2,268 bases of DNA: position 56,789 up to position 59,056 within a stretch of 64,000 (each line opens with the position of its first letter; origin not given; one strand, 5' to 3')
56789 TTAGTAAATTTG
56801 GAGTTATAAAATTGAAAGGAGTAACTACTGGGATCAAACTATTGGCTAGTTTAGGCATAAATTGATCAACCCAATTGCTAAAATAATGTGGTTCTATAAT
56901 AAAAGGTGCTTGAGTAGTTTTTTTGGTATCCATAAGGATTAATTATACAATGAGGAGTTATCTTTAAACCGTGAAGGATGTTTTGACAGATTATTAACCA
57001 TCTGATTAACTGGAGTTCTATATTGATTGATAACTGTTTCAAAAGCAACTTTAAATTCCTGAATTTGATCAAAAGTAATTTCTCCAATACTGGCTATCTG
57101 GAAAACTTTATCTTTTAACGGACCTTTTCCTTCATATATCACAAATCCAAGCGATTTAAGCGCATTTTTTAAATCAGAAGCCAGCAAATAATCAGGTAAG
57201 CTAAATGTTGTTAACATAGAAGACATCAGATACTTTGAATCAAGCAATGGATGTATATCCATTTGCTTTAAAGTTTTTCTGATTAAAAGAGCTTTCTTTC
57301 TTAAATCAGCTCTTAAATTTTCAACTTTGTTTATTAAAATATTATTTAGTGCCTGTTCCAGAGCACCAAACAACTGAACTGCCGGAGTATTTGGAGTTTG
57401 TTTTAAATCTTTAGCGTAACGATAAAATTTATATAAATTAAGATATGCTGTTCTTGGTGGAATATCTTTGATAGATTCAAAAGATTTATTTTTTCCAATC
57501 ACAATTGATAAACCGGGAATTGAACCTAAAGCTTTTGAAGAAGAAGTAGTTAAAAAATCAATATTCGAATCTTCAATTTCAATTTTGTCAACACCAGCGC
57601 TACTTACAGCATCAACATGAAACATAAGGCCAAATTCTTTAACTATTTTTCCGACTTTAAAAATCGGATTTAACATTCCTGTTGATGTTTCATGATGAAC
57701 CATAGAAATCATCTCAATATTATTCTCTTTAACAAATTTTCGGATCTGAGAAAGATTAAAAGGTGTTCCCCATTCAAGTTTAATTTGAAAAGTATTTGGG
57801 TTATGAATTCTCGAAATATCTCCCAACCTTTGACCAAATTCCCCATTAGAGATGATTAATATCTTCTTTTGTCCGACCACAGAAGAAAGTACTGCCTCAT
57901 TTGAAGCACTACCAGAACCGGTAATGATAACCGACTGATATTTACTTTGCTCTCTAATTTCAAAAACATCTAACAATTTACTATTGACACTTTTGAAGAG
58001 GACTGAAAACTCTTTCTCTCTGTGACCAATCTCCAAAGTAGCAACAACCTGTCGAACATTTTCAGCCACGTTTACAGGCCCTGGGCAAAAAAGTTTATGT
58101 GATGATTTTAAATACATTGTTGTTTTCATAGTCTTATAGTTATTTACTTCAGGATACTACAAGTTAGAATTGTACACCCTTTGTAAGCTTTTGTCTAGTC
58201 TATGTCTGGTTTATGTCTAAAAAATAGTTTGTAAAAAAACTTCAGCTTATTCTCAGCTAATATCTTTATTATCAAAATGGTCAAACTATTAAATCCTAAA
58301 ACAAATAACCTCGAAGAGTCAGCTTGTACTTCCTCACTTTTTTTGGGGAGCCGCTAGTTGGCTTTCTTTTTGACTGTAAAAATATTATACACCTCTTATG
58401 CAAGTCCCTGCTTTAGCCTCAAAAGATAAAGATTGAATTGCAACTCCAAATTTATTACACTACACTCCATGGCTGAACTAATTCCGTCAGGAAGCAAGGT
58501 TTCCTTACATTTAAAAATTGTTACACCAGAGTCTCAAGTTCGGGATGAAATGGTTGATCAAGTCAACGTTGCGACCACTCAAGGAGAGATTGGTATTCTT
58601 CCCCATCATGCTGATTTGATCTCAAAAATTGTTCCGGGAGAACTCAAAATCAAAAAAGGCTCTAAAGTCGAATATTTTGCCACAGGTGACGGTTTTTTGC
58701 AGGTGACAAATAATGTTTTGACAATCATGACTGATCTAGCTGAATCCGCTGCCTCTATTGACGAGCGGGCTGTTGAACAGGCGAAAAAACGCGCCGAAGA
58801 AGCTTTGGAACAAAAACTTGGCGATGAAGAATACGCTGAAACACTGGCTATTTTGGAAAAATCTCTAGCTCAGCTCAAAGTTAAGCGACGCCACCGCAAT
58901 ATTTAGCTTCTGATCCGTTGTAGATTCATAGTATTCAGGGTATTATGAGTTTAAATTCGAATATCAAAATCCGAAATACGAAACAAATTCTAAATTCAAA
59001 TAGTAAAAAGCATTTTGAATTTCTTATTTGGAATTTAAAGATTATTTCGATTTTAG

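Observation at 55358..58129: Phosphonate head-group cassette (PhnW-like / LicC-like / CDP-alcohol phosphotransferase) with no PEP mutase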

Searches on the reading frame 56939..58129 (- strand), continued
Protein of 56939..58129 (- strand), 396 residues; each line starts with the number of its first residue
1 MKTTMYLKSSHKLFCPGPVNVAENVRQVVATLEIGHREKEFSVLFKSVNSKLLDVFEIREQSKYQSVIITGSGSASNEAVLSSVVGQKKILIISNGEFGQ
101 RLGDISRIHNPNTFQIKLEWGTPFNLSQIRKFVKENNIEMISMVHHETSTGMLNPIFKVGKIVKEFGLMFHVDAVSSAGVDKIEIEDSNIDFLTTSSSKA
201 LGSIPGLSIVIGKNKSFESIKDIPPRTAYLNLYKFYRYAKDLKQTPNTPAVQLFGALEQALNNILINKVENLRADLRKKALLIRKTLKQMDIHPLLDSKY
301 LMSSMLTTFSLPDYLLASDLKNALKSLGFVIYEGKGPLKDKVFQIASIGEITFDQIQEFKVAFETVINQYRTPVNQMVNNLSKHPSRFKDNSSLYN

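Call 47: get_annotated_region(hit=H10, flank=10000)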
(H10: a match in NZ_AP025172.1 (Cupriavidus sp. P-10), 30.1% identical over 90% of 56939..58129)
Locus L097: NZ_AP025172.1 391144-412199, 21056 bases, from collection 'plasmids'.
description: Cupriavidus sp. P-10 plasmid pMTS1, complete sequence
organism: Cupriavidus sp. P-10 (NCBI taxid 2027911)
taxonomy: Bacteria; Pseudomonadota; Betaproteobacteria; Burkholderiales; Burkholderiaceae; Cupriavidus; Cupriavidus sp. P-10
host: -; source: -; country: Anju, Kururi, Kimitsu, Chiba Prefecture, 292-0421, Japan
typing (MOB-suite, as given by PLSDB): non-mobilizable
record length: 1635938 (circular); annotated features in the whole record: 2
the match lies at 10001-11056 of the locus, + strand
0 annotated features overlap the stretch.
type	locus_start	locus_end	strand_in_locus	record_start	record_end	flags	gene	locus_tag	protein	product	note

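Call 61: find_related_loci(query=A1, collection=viral_contigs, flank=8000)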
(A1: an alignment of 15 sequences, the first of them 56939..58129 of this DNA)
Query A1 (396 aa) in viral_contigs; peptide patterns used: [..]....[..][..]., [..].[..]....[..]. (x = any residue, [..] = any of these).
19 stretches matched a pattern; 8 encode a relative of the query (tblastn E <= 1e-3); 8 distinct loci.
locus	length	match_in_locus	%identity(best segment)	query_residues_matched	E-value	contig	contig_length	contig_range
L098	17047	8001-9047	37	5-359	3e-71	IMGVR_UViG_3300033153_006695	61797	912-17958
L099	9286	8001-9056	38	9-369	1e-67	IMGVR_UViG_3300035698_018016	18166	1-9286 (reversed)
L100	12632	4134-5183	35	5-359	4e-64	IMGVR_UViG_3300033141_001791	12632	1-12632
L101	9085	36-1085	35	5-359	6e-64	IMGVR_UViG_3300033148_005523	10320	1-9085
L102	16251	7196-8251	35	5-359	3e-62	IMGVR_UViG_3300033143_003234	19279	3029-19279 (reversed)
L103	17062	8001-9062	35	11-375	5e-62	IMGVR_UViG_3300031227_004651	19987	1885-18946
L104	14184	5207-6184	36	5-335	5e-58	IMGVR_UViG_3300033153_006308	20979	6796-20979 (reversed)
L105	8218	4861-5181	26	70-175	4e-9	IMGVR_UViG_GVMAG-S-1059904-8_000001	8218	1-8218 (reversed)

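Call 65: search_protein_families(library=ncbifam, proteins=[L085:8506-9477:+, L085:9848-11170:+, L085:11198-12637:+, L085:12763-13620:+, L085:14662-15435:+, L085:15493-16449:+, L085:16820-17920:+, L085:17835-20006:+], max_evalue=0.00001)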
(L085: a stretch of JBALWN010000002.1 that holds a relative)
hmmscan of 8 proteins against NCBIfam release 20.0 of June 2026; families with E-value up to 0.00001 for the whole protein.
L085:8506-9477:+ (324 aa): 42 families (the best 25 are shown)
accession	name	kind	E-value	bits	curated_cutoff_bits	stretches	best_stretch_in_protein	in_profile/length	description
NF040888.1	trans_reg_YafC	equivalog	2.1e-25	89.2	470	1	28-311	7-291/293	DNA-binding transcriptional regulator YafC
NF008416.0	PRK11242.1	equivalog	6.4e-23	81.5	277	1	27-277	4-255/300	transcriptional regulator CynR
NF008352.0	PRK11139.1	subfamily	4.4e-19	68.7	288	1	29-316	11-295/305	transcriptional regulator GcvA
NF008722.0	PRK11716.1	equivalog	8.7e-18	64.3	246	1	27-265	4-243/293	HTH-type transcriptional activator IlvY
TIGR03339.1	phn_lysR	subfamily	1.2e-16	60.8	341.1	1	29-185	2-158/279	aminoethylphosphonate catabolism associated LysR family transcriptional regulator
NF040786.1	LysR_Sec_metab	equivalog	3.5e-16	59.1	250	1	28-165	5-145/298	selenium metabolism-associated LysR family transcriptional regulator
NF007491.0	PRK10086.1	equivalog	1e-15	57.4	316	1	26-182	19-173/313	DNA-binding transcriptional regulator DsdC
NF007315.1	PRK09801.1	equivalog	1.5e-15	57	398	1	27-180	9-162/301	L-tartrate utilization transcriptional activator TtdR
NF045990.1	TransRegCbbRRhodb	equivalog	1.8e-15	56.8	450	1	27-165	9-151/304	LysR family regulator CbbR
TIGR03418.1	chol_sulf_TF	equivalog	1.3e-14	53.9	324.8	1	29-165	6-140/291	choline sulfate utilization transcriptional regulator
NF011573.0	PRK14997.1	equivalog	1.1e-12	47.6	380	1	30-285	10-266/303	LysR family transcriptional regulator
NF047520.1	trans_act_CidR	equivalog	9.8e-12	44.6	415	1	27-147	4-124/292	cidABC operon transcriptional activator CidR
NF007667.0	PRK10341.1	equivalog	7e-11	41.7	308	1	32-269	15-252/312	transcriptional regulator TdcA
NF047711.1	PutUtilRegPtrR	equivalog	1.1e-10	41.2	400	1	28-150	5-125/283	putrescine utilization regulator PtrR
TIGR02424.1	TF_pcaQ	equivalog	2.8e-10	39.6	303.8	1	27-93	6-72/300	pca operon transcription factor PcaQ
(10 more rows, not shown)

L085:9848-11170:+ (441 aa): 14 families
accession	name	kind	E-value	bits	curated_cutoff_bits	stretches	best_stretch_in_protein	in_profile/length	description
TIGR03301.1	PhnW-AepZ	equivalog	4.6e-86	289.4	360.8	1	51-404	1-354/355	2-aminoethylphosphonate aminotransferase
NF010006.0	PRK13479.1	equivalog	1.2e-63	215.4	296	1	47-411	3-367/369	2-aminoethylphosphonate--pyruvate transaminase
TIGR02326.1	transamin_PhnW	equivalog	1.8e-61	208.3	400.8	1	48-406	2-361/363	2-aminoethylphosphonate--pyruvate transaminase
NF046070.1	PyrdoxPyrvTramin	equivalog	1.2e-44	152.7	600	1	49-393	5-351/369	pyridoxamine--pyruvate transaminase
NF045640.1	AspGlyoxATaseBhcA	equivalog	4.7e-40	137.7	650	1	52-394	7-353/395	L-aspartate--glyoxylate aminotransferase BhcA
TIGR01366.1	serC_3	equivalog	2.9e-10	39.9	401.65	1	73-363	32-316/361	phosphoserine transaminase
TIGR01977.1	am_tr_V_EF2568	hypoth_equivalog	3.3e-09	36.2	377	1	88-375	50-337/376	cysteine desulfurase family protein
TIGR01979.1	sufS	subfamily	2.3e-08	33.3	475.1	1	161-375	145-361/403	SufS family cysteine desulfurase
TIGR04343.1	egtE_PLP_lyase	equivalog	1.2e-07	30.9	400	1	105-370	73-331/370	ergothioneine biosynthesis PLP-dependent enzyme EgtE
NF003764.0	PRK05355.1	equivalog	2.1e-07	30.2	253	1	72-321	38-270/357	3-phosphoserine/phosphohydroxythreonine transaminase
TIGR03402.1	FeS_nifS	equivalog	4.3e-07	29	530.75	1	160-239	121-199/379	cysteine desulfurase NifS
TIGR01364.1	serC_1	equivalog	1.1e-06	27.7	443.6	1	68-318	31-267/358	phosphoserine transaminase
TIGR03235.1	DNA_S_dndA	equivalog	1.4e-06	27.9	480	1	164-378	127-327/353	cysteine desulfurase DndA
TIGR03403.1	nifS_epsilon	equivalog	8.9e-06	24.8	587.7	0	177-242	141-206/382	NifS family cysteine desulfurase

L085:11198-12637:+ (480 aa): 4 families
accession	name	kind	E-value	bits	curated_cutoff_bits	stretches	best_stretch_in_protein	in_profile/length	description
TIGR00653.1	GlnA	equivalog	5.8e-75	252.8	429.15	1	89-476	50-460/462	type I glutamate--ammonia ligase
TIGR03105.1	gln_synth_III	equivalog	3.5e-74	249.9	469.6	1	104-475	59-432/435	type III glutamate--ammonia ligase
NF045547.1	GGputSyn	equivalog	6.1e-63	213.1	650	1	32-472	3-438/438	gamma-glutamylputrescine synthetase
NF007006.0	PRK09469.1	equivalog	8.4e-39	133.4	845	1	103-464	63-454/469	glutamate--ammonia ligase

L085:12763-13620:+ (286 aa): 4 families
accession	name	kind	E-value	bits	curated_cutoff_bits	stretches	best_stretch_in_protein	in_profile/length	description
TIGR01096.1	3A0103s03R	subfamily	6.2e-09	35.7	256.35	1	65-280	31-246/250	lysine/arginine/ornithine ABC transporter substrate-binding protein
TIGR02285.1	TIGR02285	subfamily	2.6e-07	30.2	143.3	1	49-214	9-187/268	TIGR02285 family protein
TIGR02995.1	ectoine_ehuB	equivalog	1.5e-06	27.7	190.9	1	69-279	43-255/275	ectoine/hydroxyectoine ABC transporter substrate-binding protein EhuB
NF008426.0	PRK11260.1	equivalog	4.4e-06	26.1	312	1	67-280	50-256/266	cystine ABC transporter substrate-binding protein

L085:14662-15435:+ (258 aa): 14 families
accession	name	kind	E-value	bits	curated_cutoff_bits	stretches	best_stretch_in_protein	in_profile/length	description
TIGR03534.1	RF_mod_PrmC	equivalog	5e-19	68.7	199.1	1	49-201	85-241/253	peptide chain release factor N(5)-glutamine methyltransferase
NF011529.0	PRK14968.1-3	equivalog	5.4e-15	55.3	162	1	27-179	9-156/198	putative methyltransferase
NF047853.1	tRm6a37MtseTrmN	equivalog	2.3e-13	50.4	350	1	36-193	27-182/244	tRNA(1)(Val) (adenine(37)-N(6))-methyltransferase TrmN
TIGR00536.1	hemK_fam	subfamily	3.1e-12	46.2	115.5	1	50-190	112-255/286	HemK family protein methyltransferase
NF043040.1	corrin_prot_MT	hypoth_equivalog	6.8e-11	42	180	1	46-129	36-116/216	corrinoid protein-associated methyltransferase CpaM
TIGR03533.1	L3_gln_methyl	equivalog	2.6e-09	36.8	229.7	1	46-174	115-246/284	50S ribosomal protein L3 N(5)-glutamine methyltransferase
NF011527.0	PRK14968.1-1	equivalog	3.4e-08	33.4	242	1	34-177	14-149/192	putative methyltransferase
TIGR00537.1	hemK_rel_arch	hypoth_equivalog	9e-08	32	87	1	38-181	5-142/179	HemK2/MTQ2 family protein methyltransferase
NF011530.0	PRK14968.1-4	equivalog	3.1e-07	29.9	243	1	25-177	10-155/202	putative methyltransferase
NF007023.0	PRK09489.1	equivalog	1.1e-06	28.1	295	1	41-134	185-272/342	16S rRNA (guanine(1207)-N(2))-methyltransferase RsmC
NF045667.1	MTase_DVU1556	equivalog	2.2e-06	27.3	155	1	45-129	15-90/213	DVU_1556 family methyltransferase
TIGR02469.1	CbiT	equivalog_domain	2.6e-06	27.7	78.3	1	46-128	13-93/124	precorrin-6Y C5,15-methyltransferase (decarboxylating) subunit CbiT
NF002421.0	PRK01544.1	equivalog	4e-06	25.8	567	1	49-178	135-268/524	bifunctional peptide chain release factor N(5)-glutamine methyltransferase PrmC/tRNA (guanosine(46)-N7)-methyltransferase TrmB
NF009639.0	PRK13168.1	equivalog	6.1e-06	25.4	458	1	48-132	296-379/446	23S rRNA (uracil(1939)-C(5))-methyltransferase RlmD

L085:15493-16449:+ (319 aa): 5 families
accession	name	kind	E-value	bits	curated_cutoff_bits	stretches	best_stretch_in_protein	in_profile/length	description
TIGR00706.1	SppA_dom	equivalog_domain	1.8e-38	132.3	155.45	1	48-255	1-198/208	signal peptide peptidase SppA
TIGR00705.1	SppA_67K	equivalog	3.1e-31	108.4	311.45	1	43-255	307-516/590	signal peptide peptidase SppA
NF008745.0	PRK11778.1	equivalog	3.8e-29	101.9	259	1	88-280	132-320/345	protease SohB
NF008195.0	PRK10949.1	equivalog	1.2e-19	70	746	1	46-254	325-530/618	signal peptide peptidase SppA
NF045542.1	Clp_rel_HeadMat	equivalog_domain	1.8e-08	34.5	120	1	52-150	3-94/165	head maturation protease, ClpP-related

L085:16820-17920:+ (367 aa): 3 families
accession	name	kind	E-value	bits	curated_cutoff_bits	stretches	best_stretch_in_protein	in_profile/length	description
NF006827.1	PRK09348.1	equivalog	1.7e-146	486.9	369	1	67-360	2-275/276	glycine--tRNA ligase subunit alpha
TIGR00388.1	glyQ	equivalog_domain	2.2e-141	470.3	361.45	1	67-362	3-282/293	glycine--tRNA ligase subunit alpha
NF011499.0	PRK14908.1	equivalog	3e-140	469.5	1244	1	67-362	7-282/998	glycine--tRNA ligase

L085:17835-20006:+ (724 aa): 2 families
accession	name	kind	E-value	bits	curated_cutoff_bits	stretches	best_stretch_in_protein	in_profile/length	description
TIGR00211.2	glyS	equivalog_domain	8.6e-240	797.9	300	1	34-722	1-684/684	glycine--tRNA ligase subunit beta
NF011499.0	PRK14908.1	equivalog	2.9e-152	509.3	1244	1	27-722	306-996/998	glycine--tRNA ligase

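Call 67: list_cluster_members(proteins=[P0002, P0001, P0006, P0010, P0013])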
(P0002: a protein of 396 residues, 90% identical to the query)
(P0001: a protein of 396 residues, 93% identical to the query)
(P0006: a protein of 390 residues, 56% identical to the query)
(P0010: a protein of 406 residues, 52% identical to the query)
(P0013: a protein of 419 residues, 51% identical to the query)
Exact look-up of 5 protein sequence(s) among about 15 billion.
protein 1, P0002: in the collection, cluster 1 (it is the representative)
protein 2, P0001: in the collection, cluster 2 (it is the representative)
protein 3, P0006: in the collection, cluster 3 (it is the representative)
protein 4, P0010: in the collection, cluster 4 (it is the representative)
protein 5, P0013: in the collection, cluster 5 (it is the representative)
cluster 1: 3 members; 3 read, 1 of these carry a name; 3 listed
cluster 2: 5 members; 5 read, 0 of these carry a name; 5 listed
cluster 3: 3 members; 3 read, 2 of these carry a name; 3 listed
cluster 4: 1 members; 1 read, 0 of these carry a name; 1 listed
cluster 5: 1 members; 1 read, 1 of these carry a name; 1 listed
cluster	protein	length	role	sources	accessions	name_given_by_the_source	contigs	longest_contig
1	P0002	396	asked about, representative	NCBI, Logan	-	-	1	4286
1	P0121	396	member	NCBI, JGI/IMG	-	2-aminoethylphosphonate-pyruvate transaminase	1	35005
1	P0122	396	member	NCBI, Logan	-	-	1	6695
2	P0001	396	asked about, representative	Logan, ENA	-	-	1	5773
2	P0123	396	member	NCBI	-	-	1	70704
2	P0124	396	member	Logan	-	-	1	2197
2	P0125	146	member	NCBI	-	-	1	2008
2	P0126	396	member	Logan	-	-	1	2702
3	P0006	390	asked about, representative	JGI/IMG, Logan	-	2-aminoethylphosphonate-pyruvate transaminase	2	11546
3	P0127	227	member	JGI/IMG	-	2-aminoethylphosphonate-pyruvate transaminase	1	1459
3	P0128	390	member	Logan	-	-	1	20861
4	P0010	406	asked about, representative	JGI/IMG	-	-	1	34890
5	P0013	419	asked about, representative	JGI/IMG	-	2-aminoethylphosphonate-pyruvate transaminase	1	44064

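Call 68: find_encoding_contigs(protein=P0123, flank=10000, max_places=2)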
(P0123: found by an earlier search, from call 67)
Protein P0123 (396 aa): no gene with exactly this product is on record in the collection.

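Call 69: find_encoding_contigs(protein=P0121, flank=10000, max_places=2)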
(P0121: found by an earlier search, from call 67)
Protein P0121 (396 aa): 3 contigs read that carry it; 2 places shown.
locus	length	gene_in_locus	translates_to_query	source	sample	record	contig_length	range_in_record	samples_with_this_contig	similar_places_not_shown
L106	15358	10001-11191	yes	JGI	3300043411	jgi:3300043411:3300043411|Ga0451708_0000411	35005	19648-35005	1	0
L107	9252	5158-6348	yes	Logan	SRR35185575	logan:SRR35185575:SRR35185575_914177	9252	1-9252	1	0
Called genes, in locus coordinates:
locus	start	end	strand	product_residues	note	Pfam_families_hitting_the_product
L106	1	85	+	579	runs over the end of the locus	PF03483:B3_4, PF03484:B5, PF17759:tRNA_synthFbeta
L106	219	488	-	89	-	PF01541:GIY-YIG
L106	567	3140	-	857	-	PF00912:Transgly, PF00905:Transpeptidase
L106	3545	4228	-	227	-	-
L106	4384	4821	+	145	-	-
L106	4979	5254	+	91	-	-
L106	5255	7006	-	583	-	PF00535:Glycos_transf_2, PF10111:Glyco_tranf_2_2 (faint), PF13641:Glyco_tranf_2_3, PF13632:Glyco_trans_2_3 (weak), PF00535:Glycos_transf_2, PF13641:Glyco_tranf_2_3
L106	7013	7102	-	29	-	-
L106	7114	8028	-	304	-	PF00535:Glycos_transf_2, PF13641:Glyco_tranf_2_3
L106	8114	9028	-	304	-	PF00535:Glycos_transf_2, PF13641:Glyco_tranf_2_3, PF13632:Glyco_trans_2_3 (faint)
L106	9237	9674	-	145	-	PF02823:ATP-synt_DE_N, PF00401:ATP-synt_DE (weak)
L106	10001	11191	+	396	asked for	PF00266:Aminotran_5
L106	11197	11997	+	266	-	PF01066:CDP-OH_P_transf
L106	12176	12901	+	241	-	PF00483:NTP_transferase, PF12804:NTP_transf_3, PF20202:DUF6564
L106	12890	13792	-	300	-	PF01261:AP_endonuc_2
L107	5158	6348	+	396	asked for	PF00266:Aminotran_5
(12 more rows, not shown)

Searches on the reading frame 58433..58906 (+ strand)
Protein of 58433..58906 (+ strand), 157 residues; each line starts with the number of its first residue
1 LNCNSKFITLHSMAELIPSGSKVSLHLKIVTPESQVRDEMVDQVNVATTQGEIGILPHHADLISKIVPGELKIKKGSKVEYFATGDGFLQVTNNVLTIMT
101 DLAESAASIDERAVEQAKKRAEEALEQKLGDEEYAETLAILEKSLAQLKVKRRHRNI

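Call 3: search_protein_families(library=pfam, proteins=[window:58433-58906:+], max_evalue=0.01)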
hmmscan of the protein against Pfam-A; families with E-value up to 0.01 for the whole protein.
window:58433-58906:+ (157 aa): 2 families
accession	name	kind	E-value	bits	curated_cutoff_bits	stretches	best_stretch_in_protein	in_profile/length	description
PF02823.21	ATP-synt_DE_N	-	1.2e-25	89.8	27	1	25-102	1-79/80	ATP synthase, Delta/Epsilon chain, beta-sandwich domain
PF00401.25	ATP-synt_DE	-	1.2e-07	32.2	24.6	1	109-151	3-46/47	ATP synthase, Delta/Epsilon chain, long alpha-helix domain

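Call 4: search_protein_families(library=ncbifam, proteins=[window:58433-58906:+], max_evalue=0.01)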
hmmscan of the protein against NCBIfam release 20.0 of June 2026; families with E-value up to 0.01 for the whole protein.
window:58433-58906:+ (157 aa): 21 families
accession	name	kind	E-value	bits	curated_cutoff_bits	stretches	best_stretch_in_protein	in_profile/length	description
NF009980.0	PRK13446.1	equivalog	7.3e-31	106.9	129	1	24-153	4-133/136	F0F1 ATP synthase subunit epsilon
TIGR01216.1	ATP_synt_epsi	equivalog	2e-30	105.5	67.25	1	25-150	2-128/130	ATP synthase F1 subunit epsilon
NF001847.0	PRK00571.1-4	equivalog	7.8e-28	96.9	135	1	24-155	3-135/139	F0F1 ATP synthase subunit epsilon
NF001846.0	PRK00571.1-3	equivalog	1.1e-27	96.9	132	1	24-152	3-135/137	F0F1 ATP synthase subunit epsilon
NF011322.0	PRK14735.1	equivalog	7e-26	90.8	202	1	25-155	3-133/139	F0F1 ATP synthase subunit epsilon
NF009984.0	PRK13450.1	equivalog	4.2e-23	81.8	164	1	24-151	4-131/133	F0F1 ATP synthase subunit epsilon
NF001851.0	PRK00571.2-4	equivalog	5.4e-17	62.1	131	1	25-149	5-126/135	F0F1 ATP synthase subunit epsilon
NF009982.0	PRK13448.1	equivalog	1e-15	58.1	146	1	25-132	4-111/135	F0F1 ATP synthase subunit epsilon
NF009977.0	PRK13442.1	equivalog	2.5e-15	56.5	80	1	22-115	3-97/102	F0F1 ATP synthase subunit epsilon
NF009983.0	PRK13449.1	equivalog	8.3e-15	54.9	106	1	24-105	3-86/88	ATP synthase F1 subunit epsilon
NF009979.0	PRK13444.1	equivalog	6.2e-14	52.4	163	1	24-124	5-102/127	F0F1 ATP synthase subunit epsilon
NF009985.0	PRK13451.1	equivalog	1.1e-12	47.9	112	1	25-121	1-97/101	F0F1 ATP synthase subunit epsilon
NF001852.0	PRK00571.2-5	equivalog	5.6e-12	46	145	1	31-127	10-108/124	F0F1 ATP synthase subunit epsilon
NF009986.0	PRK13452.1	equivalog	1.6e-11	44.5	207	1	23-127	4-108/145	F0F1 ATP synthase subunit epsilon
NF004871.0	PRK06228.1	equivalog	1.6e-11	44.1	135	1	24-111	4-93/133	F0F1 ATP synthase subunit epsilon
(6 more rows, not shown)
